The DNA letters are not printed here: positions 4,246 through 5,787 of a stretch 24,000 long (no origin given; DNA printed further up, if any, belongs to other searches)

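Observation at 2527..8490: TauABC-type importer in one cluster with a ThrC-like PLP enzyme, a HAD phosphatase and an Ldh_2 dehydrogenase: candidate undescribed organosulfonate route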

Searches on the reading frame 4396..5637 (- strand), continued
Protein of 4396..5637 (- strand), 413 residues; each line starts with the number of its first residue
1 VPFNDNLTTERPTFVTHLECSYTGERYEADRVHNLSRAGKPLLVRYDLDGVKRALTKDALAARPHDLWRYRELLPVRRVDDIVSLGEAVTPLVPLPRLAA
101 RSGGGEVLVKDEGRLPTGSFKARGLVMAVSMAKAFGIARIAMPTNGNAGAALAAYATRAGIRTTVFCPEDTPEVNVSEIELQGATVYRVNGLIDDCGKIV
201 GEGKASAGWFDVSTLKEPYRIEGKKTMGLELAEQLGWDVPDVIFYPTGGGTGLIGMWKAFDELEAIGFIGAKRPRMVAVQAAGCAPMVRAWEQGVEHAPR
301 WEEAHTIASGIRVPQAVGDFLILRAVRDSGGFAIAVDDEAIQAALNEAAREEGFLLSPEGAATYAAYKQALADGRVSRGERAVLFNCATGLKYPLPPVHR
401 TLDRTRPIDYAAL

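Call 45: get_annotated_region(hit=H17, flank=6000)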
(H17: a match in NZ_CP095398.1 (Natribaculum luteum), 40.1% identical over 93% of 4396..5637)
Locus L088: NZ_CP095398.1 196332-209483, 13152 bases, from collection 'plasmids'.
description: Natribaculum luteum strain IBRC-M 10912 plasmid unnamed1, complete sequence
organism: Natribaculum luteum (NCBI taxid 1586232)
taxonomy: Archaea; Euryarchaeota; Halobacteria; Halobacteriales; Natrialbaceae; Natribaculum; Natribaculum luteum
host: -; source: cell culture,brine; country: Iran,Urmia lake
typing (MOB-suite, as given by PLSDB): non-mobilizable
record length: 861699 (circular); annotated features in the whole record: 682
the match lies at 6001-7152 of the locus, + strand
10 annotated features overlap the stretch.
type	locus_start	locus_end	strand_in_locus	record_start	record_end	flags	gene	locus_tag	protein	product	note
CDS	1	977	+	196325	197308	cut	-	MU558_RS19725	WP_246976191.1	sugar ABC transporter permease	-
CDS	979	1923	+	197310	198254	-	-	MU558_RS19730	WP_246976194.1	carbohydrate ABC transporter permease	GO:0008643 - carbohydrate transport [Evidence IEA]; GO:0055085 - transmembrane transport [Evidence IEA]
CDS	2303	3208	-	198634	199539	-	-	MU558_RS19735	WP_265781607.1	dihydrodipicolinate synthase family protein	GO:0009436 - glyoxylate catabolic process [Evidence IEA]; GO:0071704 - organic substance metabolic process [Evidence ...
CDS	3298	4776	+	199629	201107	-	-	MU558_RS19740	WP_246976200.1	aldehyde dehydrogenase family protein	-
CDS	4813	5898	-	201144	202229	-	gfo6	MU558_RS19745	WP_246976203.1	D-xylose 1-dehydrogenase Gfo6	-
CDS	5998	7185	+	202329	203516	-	-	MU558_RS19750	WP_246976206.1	threonine synthase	-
CDS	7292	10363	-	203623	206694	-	-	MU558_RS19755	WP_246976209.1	FAD-binding and (Fe-S)-binding domain-containing protein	-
CDS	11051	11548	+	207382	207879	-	-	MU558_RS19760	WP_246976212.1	redoxin domain-containing protein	-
CDS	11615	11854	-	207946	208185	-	-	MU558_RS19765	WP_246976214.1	hypothetical protein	-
CDS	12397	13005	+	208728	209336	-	rdfA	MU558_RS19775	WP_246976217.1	rod-determining factor RdfA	-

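Call 46: get_annotated_region(hit=H38, flank=4000)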
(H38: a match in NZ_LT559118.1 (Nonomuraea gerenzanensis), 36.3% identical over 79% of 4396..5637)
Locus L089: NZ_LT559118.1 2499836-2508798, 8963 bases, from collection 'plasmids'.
description: Nonomuraea gerenzanensis isolate nono1 plasmid I, complete sequence
organism: Nonomuraea gerenzanensis (NCBI taxid 93944)
taxonomy: Bacteria; Actinomycetota; Actinomycetes; Streptosporangiales; Streptosporangiaceae; Nonomuraea; Nonomuraea gerenzanensis
host: -; source: -; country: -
typing (MOB-suite, as given by PLSDB): non-mobilizable
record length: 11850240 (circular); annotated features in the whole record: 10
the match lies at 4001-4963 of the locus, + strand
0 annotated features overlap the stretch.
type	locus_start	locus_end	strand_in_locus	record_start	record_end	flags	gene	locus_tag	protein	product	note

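Call 54: search_protein_representatives(protein=window:4396-5637:-)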
Query: 413 residues. Proteins with E-value up to 0.001 (for the whole library): 15961; up to 1e-10: 7263; up to 1e-30: 1954. The best 150 are listed.
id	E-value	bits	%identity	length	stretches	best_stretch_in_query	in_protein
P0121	1.1e-171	587.7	64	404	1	13-411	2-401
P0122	3.3e-159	546.6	61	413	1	6-413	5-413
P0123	2.0e-144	497.9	75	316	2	231-413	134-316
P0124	1.8e-132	458.6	72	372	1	10-296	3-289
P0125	6.3e-127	440.3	81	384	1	131-383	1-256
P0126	1.4e-126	439.1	55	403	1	11-393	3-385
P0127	1.6e-124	432.4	81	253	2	197-348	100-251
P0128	1.5e-122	425.8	52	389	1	14-393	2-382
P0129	5.6e-120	417.4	50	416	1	13-394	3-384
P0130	7.0e-120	417.1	51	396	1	13-397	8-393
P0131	8.7e-117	406.9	50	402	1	13-393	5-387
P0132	2.9e-115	401.9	51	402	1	15-393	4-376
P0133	2.7e-114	398.7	89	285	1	99-299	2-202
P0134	3.9e-114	398.2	65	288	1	127-413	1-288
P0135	1.9e-113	395.9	49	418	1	11-393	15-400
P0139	1.1e-107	376.9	49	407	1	11-394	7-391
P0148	1.6e-97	343.5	45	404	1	17-393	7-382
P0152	5.6e-95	335.1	43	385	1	13-393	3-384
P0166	7.0e-90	318.3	41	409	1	13-408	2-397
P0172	5.0e-88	312.2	41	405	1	14-395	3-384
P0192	9.6e-84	298.1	39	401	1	18-395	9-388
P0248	1.8e-73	264.2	37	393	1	18-393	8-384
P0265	6.5e-70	252.5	38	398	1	14-392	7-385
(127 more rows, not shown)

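Call 55: list_cluster_members(proteins=[P0121, P0122, P0126, P0129, P0135, P0148, P0152, P0166, P0192, P0248])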
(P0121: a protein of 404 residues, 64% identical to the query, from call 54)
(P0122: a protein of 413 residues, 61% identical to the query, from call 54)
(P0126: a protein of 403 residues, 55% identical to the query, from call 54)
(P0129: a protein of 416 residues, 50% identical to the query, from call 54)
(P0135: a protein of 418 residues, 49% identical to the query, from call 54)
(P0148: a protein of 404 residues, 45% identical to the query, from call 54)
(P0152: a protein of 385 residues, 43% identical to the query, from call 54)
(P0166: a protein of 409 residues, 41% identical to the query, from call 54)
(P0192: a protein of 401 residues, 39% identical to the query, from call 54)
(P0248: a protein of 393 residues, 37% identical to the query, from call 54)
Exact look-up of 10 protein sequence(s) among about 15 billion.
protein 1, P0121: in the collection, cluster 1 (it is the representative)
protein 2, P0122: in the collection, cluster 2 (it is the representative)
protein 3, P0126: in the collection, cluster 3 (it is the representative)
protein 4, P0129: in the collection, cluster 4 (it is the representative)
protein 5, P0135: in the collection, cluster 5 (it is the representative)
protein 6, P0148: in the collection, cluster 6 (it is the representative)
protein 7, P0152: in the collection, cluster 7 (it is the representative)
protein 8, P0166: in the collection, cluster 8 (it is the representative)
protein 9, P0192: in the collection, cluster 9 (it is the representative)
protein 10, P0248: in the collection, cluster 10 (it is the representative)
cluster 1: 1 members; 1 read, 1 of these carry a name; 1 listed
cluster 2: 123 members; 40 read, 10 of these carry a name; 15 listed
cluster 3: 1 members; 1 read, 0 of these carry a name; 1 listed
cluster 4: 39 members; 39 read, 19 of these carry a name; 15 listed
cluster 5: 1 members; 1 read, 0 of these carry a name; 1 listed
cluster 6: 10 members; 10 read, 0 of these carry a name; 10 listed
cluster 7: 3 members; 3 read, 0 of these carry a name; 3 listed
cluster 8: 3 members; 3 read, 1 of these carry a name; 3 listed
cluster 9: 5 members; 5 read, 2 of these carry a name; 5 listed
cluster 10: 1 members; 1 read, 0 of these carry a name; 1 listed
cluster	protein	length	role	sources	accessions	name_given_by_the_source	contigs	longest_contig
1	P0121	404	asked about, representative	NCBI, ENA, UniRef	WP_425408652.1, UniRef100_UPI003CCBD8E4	threonine synthase [Hyphococcus sp.] | threonine synthase n=1 Tax=Hyphococcus sp. TaxID=2038636 RepID=UPI003CCBD8E4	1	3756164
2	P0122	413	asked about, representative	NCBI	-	-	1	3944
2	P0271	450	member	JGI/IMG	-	threonine synthase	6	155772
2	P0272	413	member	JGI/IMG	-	threonine synthase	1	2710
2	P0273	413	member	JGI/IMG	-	threonine synthase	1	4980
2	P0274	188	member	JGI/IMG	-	threonine synthase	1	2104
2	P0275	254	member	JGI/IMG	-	threonine synthase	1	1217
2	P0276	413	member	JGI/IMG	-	threonine synthase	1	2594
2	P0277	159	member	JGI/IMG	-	threonine synthase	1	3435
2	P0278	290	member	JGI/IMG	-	threonine synthase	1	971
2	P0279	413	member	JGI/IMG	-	threonine synthase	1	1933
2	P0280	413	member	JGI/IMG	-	threonine synthase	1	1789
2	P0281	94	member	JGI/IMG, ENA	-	-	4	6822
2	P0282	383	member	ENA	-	-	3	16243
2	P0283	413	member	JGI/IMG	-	-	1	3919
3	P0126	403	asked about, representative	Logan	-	-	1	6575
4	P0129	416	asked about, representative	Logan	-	-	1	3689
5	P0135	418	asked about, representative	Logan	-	-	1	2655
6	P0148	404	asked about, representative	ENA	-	-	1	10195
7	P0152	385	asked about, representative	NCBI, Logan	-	-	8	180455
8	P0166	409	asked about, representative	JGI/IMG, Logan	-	threonine synthase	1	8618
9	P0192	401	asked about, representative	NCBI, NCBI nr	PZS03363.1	MAG: threonine synthase [Candidatus Chloroheliales bacterium] | MAG: threonine synthase [Chloroflexota bacterium]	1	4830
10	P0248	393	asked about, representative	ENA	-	-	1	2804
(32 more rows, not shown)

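Call 60: search_protein_families(library=ncbifam, proteins=[P0126, P0131, P0139, P0148, P0152, P0166, P0172, P0192, P0248, P0265], max_evalue=1e-60)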
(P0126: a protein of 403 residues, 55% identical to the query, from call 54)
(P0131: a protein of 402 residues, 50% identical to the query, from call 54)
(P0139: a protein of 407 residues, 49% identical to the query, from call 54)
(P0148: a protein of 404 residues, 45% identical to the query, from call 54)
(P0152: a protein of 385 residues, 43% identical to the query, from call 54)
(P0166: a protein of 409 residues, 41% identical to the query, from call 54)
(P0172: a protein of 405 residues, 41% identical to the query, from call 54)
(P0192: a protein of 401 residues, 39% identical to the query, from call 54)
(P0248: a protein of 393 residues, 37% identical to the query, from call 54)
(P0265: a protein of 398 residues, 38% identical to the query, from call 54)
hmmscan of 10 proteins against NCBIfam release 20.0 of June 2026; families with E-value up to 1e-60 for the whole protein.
P0126 (403 aa): 1 family
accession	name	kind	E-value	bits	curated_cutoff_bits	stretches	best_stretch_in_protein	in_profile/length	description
NF006050.0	PRK08197.1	equivalog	3.7e-176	585.9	303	1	4-399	3-398/406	threonine synthase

P0131 (402 aa): 2 families
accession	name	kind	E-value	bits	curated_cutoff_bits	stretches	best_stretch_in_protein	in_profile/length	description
NF006050.0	PRK08197.1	equivalog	2.4e-172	573.3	303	1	5-392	4-389/406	threonine synthase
NF004170.0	PRK05638.1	equivalog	8.6e-61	205.8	421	0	10-387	2-358/442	threonine synthase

P0139 (407 aa): 2 families
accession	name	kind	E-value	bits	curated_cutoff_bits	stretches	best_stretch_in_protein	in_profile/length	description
NF006050.0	PRK08197.1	equivalog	6.3e-165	548.9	303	1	8-398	3-392/406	threonine synthase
NF004170.0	PRK05638.1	equivalog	9.9e-64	215.5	421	1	14-390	2-358/442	threonine synthase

P0148 (404 aa): 2 families
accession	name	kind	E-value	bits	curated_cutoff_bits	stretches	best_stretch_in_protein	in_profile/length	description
NF006050.0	PRK08197.1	equivalog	4.7e-143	476.8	303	1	6-391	7-393/406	threonine synthase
NF004170.0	PRK05638.1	equivalog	3.9e-68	230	421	1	8-393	2-367/442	threonine synthase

P0152 (385 aa): 1 family
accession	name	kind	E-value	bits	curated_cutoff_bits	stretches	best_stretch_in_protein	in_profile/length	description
NF006050.0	PRK08197.1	equivalog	4.8e-148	493.3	303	1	2-384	3-384/406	threonine synthase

P0166 (409 aa): 1 family
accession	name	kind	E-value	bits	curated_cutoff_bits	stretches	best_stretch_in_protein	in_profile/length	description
NF006050.0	PRK08197.1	equivalog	2.9e-129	431.4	303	1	1-391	3-391/406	threonine synthase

P0172 (405 aa): 2 families
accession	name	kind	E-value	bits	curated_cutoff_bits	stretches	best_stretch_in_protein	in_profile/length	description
NF006050.0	PRK08197.1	equivalog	2e-144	481.3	303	1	2-398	4-398/406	threonine synthase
NF004170.0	PRK05638.1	equivalog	1.8e-61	208.1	421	1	7-383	2-358/442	threonine synthase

P0192 (401 aa): 1 family
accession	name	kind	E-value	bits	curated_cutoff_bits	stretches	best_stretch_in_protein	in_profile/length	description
NF006050.0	PRK08197.1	equivalog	3e-120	401.7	303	1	4-391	4-389/406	threonine synthase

P0248 (393 aa): 1 family
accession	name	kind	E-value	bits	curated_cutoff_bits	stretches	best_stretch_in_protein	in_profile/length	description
NF006050.0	PRK08197.1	equivalog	3e-121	405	303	1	8-390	9-390/406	threonine synthase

P0265 (398 aa): 1 family
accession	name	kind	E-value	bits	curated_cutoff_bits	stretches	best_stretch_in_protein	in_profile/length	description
NF006050.0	PRK08197.1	equivalog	5e-117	391.1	303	1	6-393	4-391/406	threonine synthase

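Call 61: find_homologous_proteins(query=P0139)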
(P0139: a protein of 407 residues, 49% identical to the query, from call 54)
Query P0139 (407 aa): 8000 proteins with E <= 0.001 among 8000 candidates; the best 120 are listed.
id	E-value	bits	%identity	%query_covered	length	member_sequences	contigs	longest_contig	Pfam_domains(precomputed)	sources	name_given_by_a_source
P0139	1.1e-265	899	100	100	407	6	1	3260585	PF00291.32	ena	-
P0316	1.5e-241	819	90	100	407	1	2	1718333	PF00291.32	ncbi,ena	-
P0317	3.0e-187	641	72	99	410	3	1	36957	PF00291.32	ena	-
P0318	2.3e-165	569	66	97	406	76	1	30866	PF00291.32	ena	-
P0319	5.2e-164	564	66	97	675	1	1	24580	PF00291.32,PF13545.13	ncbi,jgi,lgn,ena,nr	ncbi:MAG: threonine synthase [Actinobacteria bacterium]|nr:threonine synthase [Actinomycetota bacter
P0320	1.5e-163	563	66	95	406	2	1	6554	PF00291.32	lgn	-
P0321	1.3e-162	560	64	96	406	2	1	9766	PF00291.32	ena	-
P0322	7.0e-162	557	66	96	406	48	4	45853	PF00291.32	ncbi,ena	-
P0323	8.3e-161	554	65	97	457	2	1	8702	PF00291.32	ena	-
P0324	1.1e-160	553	66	95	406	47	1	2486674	PF00291.32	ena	-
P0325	1.4e-160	553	66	95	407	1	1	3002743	PF00291.32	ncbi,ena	-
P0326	1.9e-160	552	64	96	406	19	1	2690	PF00291.32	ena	-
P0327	1.1e-158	547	64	95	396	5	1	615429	PF00291.32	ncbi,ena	-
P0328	3.7e-157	542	63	96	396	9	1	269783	PF00291.32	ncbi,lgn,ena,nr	ncbi:MAG: threonine synthase [Chloroflexota bacterium]|nr:threonine synthase [Chloroflexota bacteriu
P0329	1.6e-156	539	64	95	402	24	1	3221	PF00291.32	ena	-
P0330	5.4e-156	538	62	98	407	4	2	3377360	PF00291.32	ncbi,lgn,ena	-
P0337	6.5e-146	505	59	94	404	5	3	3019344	PF00291.32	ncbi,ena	-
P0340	3.9e-144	499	61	95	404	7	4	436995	PF00291.32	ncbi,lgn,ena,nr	ncbi:MAG: threonine synthase [Chloroflexi bacterium]|nr:threonine synthase [Chloroflexota bacterium]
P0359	7.1e-137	475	58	96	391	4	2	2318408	PF00291.32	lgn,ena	-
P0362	1.1e-136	474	58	95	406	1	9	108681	PF00291.32,PF23455.2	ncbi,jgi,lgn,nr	ncbi:MAG: threonine synthase [Armatimonadetes bacterium]|nr:threonine synthase [Armatimonadota bacte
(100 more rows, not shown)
